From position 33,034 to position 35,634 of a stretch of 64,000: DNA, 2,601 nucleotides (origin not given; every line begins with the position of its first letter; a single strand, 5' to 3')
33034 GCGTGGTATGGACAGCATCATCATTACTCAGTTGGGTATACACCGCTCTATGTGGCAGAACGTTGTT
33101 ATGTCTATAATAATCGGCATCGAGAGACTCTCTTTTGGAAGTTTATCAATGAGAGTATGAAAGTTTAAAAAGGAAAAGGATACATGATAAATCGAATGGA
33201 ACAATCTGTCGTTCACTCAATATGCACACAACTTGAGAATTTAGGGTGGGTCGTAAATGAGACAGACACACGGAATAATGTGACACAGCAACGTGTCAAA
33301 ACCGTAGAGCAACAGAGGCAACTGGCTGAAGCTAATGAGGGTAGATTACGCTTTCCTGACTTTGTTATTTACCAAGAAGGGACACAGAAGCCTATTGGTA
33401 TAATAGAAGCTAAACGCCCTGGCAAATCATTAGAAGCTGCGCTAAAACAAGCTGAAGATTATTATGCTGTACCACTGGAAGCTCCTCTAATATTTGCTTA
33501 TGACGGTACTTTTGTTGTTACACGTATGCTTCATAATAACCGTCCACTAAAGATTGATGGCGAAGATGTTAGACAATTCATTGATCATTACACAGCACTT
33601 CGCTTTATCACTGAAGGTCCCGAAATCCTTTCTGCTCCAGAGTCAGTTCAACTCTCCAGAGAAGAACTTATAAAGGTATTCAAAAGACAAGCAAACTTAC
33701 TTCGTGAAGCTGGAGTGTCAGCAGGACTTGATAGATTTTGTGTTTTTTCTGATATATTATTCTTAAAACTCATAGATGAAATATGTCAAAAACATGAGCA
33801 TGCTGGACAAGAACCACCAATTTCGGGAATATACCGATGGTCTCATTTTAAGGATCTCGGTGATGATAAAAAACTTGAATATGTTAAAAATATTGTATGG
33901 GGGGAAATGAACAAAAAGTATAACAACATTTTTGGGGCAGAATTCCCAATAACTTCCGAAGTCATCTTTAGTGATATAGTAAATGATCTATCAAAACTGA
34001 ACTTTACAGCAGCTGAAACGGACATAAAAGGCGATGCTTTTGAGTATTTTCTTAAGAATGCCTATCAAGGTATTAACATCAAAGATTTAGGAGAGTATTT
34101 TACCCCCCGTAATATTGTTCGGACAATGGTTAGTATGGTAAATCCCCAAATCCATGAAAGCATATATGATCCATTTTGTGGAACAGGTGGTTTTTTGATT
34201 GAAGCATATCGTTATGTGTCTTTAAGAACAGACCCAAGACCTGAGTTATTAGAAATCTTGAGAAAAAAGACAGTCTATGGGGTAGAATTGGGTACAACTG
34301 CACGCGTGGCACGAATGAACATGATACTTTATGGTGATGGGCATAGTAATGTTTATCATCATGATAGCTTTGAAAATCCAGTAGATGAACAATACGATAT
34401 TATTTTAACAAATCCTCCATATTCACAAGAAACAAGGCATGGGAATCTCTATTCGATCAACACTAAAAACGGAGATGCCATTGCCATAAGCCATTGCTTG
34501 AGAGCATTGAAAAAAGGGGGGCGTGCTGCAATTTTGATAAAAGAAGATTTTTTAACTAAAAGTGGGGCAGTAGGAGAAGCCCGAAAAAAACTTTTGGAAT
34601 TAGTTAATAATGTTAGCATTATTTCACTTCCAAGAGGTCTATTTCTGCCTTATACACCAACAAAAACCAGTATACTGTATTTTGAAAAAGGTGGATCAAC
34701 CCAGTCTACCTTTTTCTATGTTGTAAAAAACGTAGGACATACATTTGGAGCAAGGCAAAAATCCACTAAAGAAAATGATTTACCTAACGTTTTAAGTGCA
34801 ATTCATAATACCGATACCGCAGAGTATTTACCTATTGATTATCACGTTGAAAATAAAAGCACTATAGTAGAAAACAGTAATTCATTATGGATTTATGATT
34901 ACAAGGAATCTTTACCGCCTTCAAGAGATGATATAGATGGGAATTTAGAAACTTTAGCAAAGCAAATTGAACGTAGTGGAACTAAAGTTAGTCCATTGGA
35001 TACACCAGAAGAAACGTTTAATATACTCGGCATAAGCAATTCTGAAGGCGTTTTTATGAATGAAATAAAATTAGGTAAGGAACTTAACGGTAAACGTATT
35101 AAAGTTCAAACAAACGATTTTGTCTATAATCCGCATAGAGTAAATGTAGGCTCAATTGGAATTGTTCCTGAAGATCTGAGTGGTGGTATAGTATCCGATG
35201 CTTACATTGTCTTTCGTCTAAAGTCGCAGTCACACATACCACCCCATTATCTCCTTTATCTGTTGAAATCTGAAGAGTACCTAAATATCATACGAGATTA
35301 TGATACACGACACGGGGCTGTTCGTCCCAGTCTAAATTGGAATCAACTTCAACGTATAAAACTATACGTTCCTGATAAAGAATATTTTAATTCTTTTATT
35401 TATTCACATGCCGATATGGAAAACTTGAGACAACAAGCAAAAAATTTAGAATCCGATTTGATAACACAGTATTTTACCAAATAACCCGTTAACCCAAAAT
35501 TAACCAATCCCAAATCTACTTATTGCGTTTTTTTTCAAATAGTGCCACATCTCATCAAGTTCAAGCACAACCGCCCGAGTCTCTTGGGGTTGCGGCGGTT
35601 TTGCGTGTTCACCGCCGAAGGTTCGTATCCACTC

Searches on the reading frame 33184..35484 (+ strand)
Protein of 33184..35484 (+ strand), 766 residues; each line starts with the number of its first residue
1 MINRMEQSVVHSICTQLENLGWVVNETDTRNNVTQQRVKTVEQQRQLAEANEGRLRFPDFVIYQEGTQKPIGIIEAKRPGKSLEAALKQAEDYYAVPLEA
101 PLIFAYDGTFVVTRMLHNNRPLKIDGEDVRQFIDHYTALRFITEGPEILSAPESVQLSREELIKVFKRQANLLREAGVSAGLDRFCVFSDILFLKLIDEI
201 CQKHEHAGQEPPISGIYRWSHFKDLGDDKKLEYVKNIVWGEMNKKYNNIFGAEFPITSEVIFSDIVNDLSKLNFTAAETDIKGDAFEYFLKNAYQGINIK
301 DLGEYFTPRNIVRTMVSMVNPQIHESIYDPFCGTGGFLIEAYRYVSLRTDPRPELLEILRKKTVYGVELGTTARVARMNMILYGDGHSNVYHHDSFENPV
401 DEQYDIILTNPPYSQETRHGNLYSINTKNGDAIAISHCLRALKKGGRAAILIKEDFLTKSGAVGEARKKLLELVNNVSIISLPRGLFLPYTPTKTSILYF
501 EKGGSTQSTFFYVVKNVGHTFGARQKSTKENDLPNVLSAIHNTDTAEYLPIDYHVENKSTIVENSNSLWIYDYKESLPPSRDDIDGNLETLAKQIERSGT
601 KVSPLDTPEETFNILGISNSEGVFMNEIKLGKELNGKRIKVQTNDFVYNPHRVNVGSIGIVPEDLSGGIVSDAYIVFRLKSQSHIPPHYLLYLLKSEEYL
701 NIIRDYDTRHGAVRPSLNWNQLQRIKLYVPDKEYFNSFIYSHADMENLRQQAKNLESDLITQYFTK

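Call 14: search_protein_families(library=pfam, proteins=[window:33184-35484:+], max_evalue=0.001)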
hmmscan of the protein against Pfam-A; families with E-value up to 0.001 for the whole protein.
window:33184-35484:+ (766 aa): 4 families
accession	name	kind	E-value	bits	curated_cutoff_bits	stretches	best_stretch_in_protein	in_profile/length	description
PF02384.22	N6_Mtase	-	2.3e-47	162.3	20.4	1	279-544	3-276/311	N-6 DNA Methylase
PF01170.24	UPF0020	-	1.7e-10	41.4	22.3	1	311-419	16-137/197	RMKL-like, methyltransferase domain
PF04313.20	HSDR_N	-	8.2e-07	29.5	25.1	1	34-106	108-175/198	Type I restriction enzyme R protein N terminus (HSDR_N)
PF07669.17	Eco57I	-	5.1e-05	23.9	25.3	1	392-481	61-164/171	Eco57I restriction-modification methylase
